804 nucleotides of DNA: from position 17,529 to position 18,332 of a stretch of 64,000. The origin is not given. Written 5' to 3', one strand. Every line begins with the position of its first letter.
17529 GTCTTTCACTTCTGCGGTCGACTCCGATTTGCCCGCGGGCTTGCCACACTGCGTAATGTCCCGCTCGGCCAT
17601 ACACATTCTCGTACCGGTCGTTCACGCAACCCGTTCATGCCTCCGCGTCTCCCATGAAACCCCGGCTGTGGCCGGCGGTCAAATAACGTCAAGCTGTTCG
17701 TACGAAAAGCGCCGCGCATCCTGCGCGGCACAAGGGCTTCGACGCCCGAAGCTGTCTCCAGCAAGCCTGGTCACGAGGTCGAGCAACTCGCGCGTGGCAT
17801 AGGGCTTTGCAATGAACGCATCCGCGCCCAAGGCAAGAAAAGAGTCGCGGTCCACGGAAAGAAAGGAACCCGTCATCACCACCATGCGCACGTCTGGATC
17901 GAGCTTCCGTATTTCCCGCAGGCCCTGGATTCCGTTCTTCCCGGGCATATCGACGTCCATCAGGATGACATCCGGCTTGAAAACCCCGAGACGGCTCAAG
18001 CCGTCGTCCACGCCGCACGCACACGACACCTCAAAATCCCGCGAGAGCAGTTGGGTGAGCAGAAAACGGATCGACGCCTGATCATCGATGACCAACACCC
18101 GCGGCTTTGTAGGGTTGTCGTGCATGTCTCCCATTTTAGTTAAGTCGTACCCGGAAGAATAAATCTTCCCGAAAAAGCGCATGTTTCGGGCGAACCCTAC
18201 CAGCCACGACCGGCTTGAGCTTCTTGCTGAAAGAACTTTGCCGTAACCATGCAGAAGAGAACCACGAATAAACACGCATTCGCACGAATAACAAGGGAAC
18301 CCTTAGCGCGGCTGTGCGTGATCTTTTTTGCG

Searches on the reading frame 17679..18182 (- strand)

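Call 87: search_protein_families(library=pfam, proteins=[window:17679-18182:-], max_evalue=0.001)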
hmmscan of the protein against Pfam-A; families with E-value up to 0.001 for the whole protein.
window:17679-18182:- (167 aa): 1 family
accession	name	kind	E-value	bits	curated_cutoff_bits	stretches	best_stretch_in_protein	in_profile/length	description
PF00072.30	Response_reg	-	6e-22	78.3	30.2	1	29-137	1-110/111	Response regulator receiver domain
